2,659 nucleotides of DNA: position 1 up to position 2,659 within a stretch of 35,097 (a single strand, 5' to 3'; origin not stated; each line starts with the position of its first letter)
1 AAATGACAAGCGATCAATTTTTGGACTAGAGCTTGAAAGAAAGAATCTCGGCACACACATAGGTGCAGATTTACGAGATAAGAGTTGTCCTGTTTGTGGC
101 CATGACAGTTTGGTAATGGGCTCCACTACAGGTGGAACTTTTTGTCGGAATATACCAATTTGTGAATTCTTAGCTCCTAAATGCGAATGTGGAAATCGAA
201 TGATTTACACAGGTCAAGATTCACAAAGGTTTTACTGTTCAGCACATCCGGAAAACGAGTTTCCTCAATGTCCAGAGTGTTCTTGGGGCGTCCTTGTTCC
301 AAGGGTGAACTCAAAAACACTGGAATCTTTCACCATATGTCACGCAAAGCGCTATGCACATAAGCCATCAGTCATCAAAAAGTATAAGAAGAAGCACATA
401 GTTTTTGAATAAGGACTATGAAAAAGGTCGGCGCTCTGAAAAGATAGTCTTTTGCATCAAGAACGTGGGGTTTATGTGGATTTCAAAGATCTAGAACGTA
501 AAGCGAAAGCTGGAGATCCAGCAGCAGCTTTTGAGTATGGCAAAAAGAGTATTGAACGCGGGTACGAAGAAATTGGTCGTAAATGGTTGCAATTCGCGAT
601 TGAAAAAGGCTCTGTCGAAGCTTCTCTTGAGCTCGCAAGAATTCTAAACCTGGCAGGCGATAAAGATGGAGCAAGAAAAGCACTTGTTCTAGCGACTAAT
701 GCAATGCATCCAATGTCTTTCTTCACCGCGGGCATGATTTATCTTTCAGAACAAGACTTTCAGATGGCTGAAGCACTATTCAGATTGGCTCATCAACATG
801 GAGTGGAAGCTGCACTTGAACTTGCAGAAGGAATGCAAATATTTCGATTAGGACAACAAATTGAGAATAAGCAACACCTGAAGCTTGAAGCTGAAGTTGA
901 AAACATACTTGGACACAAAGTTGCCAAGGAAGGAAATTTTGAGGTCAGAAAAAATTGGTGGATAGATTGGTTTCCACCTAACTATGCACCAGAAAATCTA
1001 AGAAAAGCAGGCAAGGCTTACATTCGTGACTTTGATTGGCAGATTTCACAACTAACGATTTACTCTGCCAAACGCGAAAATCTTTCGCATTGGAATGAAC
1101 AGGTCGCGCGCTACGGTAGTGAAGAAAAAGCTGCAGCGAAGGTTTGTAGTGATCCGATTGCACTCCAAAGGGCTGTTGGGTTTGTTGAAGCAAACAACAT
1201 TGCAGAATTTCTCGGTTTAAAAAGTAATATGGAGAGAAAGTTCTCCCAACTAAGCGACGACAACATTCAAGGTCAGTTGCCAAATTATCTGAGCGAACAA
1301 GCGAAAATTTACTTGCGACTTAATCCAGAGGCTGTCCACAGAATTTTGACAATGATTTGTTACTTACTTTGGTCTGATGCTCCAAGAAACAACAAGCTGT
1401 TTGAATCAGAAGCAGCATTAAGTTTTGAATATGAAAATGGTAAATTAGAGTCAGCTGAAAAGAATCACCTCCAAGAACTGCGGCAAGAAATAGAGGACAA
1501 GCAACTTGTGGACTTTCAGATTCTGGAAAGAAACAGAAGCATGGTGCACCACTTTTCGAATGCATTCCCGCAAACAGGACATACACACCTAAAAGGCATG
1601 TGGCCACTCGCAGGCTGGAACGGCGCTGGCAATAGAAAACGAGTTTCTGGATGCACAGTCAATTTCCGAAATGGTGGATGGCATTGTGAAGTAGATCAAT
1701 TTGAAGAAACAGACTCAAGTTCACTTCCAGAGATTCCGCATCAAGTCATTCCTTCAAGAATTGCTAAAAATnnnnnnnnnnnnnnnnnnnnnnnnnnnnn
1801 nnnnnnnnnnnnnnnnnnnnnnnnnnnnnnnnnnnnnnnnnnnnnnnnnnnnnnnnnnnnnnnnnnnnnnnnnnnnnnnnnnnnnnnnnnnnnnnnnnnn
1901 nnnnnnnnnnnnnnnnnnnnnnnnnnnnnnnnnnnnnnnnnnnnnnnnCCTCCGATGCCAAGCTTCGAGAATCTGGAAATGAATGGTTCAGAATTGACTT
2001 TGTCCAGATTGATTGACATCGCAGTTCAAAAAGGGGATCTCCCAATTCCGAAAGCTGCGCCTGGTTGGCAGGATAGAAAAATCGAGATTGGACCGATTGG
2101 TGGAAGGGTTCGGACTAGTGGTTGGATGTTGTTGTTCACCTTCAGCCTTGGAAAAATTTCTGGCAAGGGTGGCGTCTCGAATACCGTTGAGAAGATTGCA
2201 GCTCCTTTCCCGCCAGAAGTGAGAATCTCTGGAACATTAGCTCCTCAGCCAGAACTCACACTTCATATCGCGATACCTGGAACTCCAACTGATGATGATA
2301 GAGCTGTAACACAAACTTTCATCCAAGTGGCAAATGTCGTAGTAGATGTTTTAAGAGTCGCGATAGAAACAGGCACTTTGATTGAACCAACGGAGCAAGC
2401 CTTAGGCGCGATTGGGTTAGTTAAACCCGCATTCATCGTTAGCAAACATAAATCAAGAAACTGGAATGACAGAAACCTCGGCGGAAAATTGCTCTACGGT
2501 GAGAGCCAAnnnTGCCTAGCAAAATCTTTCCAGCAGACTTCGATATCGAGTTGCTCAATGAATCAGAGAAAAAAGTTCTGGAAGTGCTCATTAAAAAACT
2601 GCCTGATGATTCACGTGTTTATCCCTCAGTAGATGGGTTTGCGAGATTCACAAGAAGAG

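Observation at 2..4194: Candidate undescribed nucleic-acid-targeting (defence-like) operon: zinc-ribbon tail + Sel1/basic-tract protein + NERD-SF1 helicase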

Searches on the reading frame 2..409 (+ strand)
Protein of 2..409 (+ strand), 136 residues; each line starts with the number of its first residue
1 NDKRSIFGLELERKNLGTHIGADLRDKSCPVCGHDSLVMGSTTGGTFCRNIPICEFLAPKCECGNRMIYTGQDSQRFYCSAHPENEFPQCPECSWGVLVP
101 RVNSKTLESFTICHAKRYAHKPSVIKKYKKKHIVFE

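Call 6: search_protein_families(library=pfam, proteins=[window:2-409:+], max_evalue=0.01)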
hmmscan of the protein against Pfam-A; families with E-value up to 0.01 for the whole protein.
window:2-409:+ (136 aa): 1 family
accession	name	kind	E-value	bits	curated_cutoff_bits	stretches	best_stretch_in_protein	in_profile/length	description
PF23451.1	Zn_ribbon_PaaD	-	0.0018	18.3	27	1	27-55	15-43/53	PaaD zinc beta ribbon domain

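Call 7: search_protein_families(library=padloc, proteins=[window:2-409:+], max_evalue=0.01)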
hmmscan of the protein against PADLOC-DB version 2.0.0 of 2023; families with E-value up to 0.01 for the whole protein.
window:2-409:+ (136 aa): 0 families

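Call 12: find_homologous_proteins(query=window:2-409:+, max_evalue=0.001)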
Query window:2-409:+ (136 aa): 2 proteins with E <= 0.001 among 3 candidates.
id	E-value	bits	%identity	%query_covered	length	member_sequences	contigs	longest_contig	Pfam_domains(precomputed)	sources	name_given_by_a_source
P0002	6.1e-92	323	100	100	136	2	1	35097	-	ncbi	ncbi:MAG: hypothetical protein RLZZ330_1, partial [Actinomycetota bacterium]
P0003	8.8e-57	209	67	94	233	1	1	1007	PF13538.13,PF13361.13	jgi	jgi:DNA helicase-4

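Call 14: find_encoding_contigs(protein=P0003, flank=10000)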
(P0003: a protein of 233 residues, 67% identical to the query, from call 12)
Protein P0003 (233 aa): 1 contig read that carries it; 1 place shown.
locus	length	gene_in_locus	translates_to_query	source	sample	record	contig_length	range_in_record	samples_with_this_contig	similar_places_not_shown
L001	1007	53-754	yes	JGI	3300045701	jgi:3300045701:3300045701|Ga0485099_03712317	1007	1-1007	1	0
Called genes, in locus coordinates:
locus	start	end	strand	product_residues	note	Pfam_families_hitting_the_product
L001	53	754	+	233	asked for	PF13361:UvrD_C, PF13538:UvrD_C_2 (faint)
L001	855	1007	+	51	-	?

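Call 17: search_protein_families(library=ncbifam, proteins=[window:2-409:+, P0003], max_evalue=0.01)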
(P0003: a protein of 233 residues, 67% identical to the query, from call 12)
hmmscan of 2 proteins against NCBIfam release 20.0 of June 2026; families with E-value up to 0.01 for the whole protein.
window:2-409:+ (136 aa): 0 families

P0003 (233 aa): 5 families
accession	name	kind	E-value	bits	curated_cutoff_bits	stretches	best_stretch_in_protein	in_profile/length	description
NF008276.0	PRK11054.1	equivalog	2.3e-17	62.8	543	1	1-110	564-673/684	DNA helicase IV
TIGR00609.1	recB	equivalog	3.9e-05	22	696.05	1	25-99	729-813/1175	exodeoxyribonuclease V subunit beta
TIGR02785.1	addA_Gpos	equivalog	0.00077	17.4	707.65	1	26-84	786-839/1234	helicase-exonuclease AddAB subunit AddA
NF010485.0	PRK13909.1-2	equivalog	0.001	17.4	650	0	24-45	611-632/909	RecB-like helicase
TIGR01074.1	rep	equivalog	0.0092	14.3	951.45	0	25-95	553-608/668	DNA helicase Rep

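Call 90: search_protein_families(library=pfam, proteins=[L001:855-1007:+], max_evalue=0.01)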
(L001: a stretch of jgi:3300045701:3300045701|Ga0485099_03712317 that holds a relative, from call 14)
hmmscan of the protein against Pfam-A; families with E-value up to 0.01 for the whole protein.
L001:855-1007:+ (51 aa): 0 families

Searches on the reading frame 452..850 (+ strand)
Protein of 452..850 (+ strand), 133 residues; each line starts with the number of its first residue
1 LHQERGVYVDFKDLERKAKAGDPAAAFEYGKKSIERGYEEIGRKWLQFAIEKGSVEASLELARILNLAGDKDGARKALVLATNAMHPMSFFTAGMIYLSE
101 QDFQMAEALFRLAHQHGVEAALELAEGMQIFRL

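Call 57: search_protein_families(library=pfam, proteins=[window:452-850:+], max_evalue=5)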
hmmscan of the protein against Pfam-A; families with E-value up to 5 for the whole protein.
window:452-850:+ (133 aa): 11 families
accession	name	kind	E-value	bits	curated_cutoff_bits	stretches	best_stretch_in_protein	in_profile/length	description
PF07719.23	TPR_2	-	0.0043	17.5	27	1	90-115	4-29/34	Tetratricopeptide repeat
PF14559.12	TPR_19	-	0.0075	17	25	1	20-82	4-52/68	Tetratricopeptide repeat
PF13428.12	TPR_14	-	0.013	16.6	23.5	1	56-78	2-24/44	Tetratricopeptide repeat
PF23310.1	TPR_27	-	0.028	14.5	27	1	36-85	42-91/110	Plant tetratrico peptide repeats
PF08238.18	Sel1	-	0.033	15.2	30.7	0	26-54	10-36/36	Sel1 repeat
PF19613.4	DUF6118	-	0.044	13.6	27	1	18-61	14-54/245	Family of unknown function (DUF6118)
PF23300.3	HEAT_Nup120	-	0.057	13.7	29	1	85-114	24-53/170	Nucleoporin Nup120, HEAT repeats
PF13424.12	TPR_12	-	0.059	14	30.1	0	94-115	10-31/77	Tetratricopeptide repeat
PF13181.12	TPR_8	-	0.079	13.6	25.7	1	90-113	4-27/34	Tetratricopeptide repeat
PF13432.12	TPR_16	-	0.15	13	32.7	1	48-79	22-54/65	Tetratricopeptide repeat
PF13174.12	TPR_6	-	1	10.6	26.3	1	56-78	1-23/33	Tetratricopeptide repeat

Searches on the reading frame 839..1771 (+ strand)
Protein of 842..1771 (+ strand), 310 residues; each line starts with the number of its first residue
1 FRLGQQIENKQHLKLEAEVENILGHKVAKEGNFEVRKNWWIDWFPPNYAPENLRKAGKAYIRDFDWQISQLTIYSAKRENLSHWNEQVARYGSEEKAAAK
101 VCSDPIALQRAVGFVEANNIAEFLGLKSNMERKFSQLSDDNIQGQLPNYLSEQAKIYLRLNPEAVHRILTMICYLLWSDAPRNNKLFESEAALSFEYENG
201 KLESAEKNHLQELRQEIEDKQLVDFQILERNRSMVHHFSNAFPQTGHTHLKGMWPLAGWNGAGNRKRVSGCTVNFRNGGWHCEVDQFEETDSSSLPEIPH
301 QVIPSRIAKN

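Call 57: search_protein_families(library=pfam, proteins=[window:842-1771:+], max_evalue=5)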
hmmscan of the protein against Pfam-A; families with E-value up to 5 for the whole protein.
window:842-1771:+ (310 aa): 0 families

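Call 79: predict_structure(alignment_id=A4)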
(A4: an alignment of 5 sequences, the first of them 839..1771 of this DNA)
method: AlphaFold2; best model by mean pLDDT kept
length: 311 residues; sequences in the alignment: 5
mean_pLDDT: 62.8   pTM: 0.58
mean pLDDT of the five models: 62.8, 60.5, 60.0, 59.5, 57.9
residues with pLDDT >= 90: 47; 70-90: 81; 50-70: 84; < 50: 99
segments of 3 or more residues with pLDDT < 50: 1-27, 228-233, 245-282, 286-311
pLDDT, mean of each block of 10 residues (from residue 1): 29 41 46 65 55 75 84 89 89 92 93 92 90 82 69 71 64 55 64 71 81 79 56 52 48 38 35 39 44 33 31 30
secondary structure, 60 per line:
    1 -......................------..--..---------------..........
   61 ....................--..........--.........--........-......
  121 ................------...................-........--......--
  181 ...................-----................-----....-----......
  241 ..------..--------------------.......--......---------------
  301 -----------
elements in order: H2-23 H51-80 H83-92 H95-103 H106-113 H115-136 H143-161 H163-170 H173-178 H181-199 H205-220 H226-229 H235-242 E271-277 E280-285

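Call 83: fold_search(model_id=the predicted structure, library=pdb)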
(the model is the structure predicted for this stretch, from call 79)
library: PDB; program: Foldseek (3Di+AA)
matches with E <= 10: 14; with E <= 0.001: 0
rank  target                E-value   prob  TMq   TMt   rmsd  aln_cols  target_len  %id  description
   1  6u1s_A                2.9e+00  0.03  0.10  0.10  22.2       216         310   15  Cryo-EM structure of a de novo designed 16-helix transmembrane nanopore, TMHC8_R. (released 2020-08-19)
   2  8fbo_A                4.5e+00  0.06  0.16  0.18  16.1       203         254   13  Improving the secretion of designed protein assemblies through negative design of cryptic transmembrane domains (released 2023-03-22)
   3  8ubg_A                4.7e+00  0.05  0.16  0.20  19.7       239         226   13  DpHF19 filament (released 2024-04-10)
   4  9cc4_D                5.2e+00  0.05  0.17  0.22  14.5       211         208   15  Crystal structure of Z4 c3ii (released 2025-06-25)
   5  9g2t_B                6.3e+00  0.02  0.11  0.07  24.6       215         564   15  Cryo-EM structure of IrtAB 2xEQ, A256R_IrtB mutant in LMNG (released 2024-12-18)
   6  5bs8_A                6.6e+00  0.11  0.17  0.12  10.5       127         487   12  Crystal structure of a topoisomerase II complex (released 2016-03-02)
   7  3w3v                  6.6e+00  0.02  0.11  0.05  17.4       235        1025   12  Crystal structure of Kap121p mutant D353K/E396K/D438K (released 2013-04-10)
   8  5cwb                  7.3e+00  0.04  0.15  0.22  17.8       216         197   13  Crystal structure of de novo designed helical repeat protein DHR4 (released 2015-12-16)
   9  4hfg_B                8.0e+00  0.04  0.13  0.25  14.3       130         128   15  CID of human RPRD1B (released 2012-10-17)
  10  6bq9                  8.4e+00  0.13  0.20  0.15   8.7       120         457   12  2.55 Angstrom Resolution Crystal Structure of N-terminal Fragment (residues 1-493) of DNA Topoisomerase IV Subunit A fro (released 2017-12-06)
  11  6x1g_A                9.3e+00  0.03  0.13  0.17  18.2       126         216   15  Crystal structure of a GEF domain from the Orientia tsutsugamushi protein OtDUB in complex with Rac1 (released 2020-11-25)
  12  9a54_B                9.7e+00  0.11  0.18  0.08   6.9       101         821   14  Integrative model of GYRB-GYRA by crosslinking MS and deep learning (released 2024-09-18)
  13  6qx2_A                9.7e+00  0.05  0.17  0.12  10.4       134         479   17  3.4A structure of benzoisoxazole 3 with S.aureus DNA gyrase and DNA (released 2019-04-17)
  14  8zkt_B                9.7e+00  0.02  0.15  0.11  17.1       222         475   14  Structure of Polycystin-1/Polycystin-2 complex with GOF mutations (released 2025-05-21)

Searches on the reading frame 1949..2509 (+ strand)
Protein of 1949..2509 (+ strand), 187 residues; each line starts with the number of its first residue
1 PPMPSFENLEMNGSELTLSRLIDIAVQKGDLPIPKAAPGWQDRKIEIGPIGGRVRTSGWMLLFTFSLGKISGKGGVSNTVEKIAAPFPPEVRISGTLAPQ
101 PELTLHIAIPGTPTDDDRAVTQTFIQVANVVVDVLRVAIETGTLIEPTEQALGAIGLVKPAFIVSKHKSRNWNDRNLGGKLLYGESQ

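Call 57: search_protein_families(library=pfam, proteins=[window:1949-2509:+], max_evalue=5)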
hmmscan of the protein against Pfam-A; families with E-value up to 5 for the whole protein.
window:1949-2509:+ (187 aa): 0 families

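Call 84: search_solved_structures(query=A5, max_evalue=10)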
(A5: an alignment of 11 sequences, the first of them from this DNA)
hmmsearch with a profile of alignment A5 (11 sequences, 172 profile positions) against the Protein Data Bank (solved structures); distinct sequences matched with E-value up to 10: 2.
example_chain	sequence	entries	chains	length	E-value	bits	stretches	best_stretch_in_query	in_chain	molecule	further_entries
1qcy_A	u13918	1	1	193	1.2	12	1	28-73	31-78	I-DOMAIN OF INTEGRIN ALPHA1BETA1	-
1mhp_A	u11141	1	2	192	1.4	11.8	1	28-70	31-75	integrin alpha 1, (RESIDUES 169-360)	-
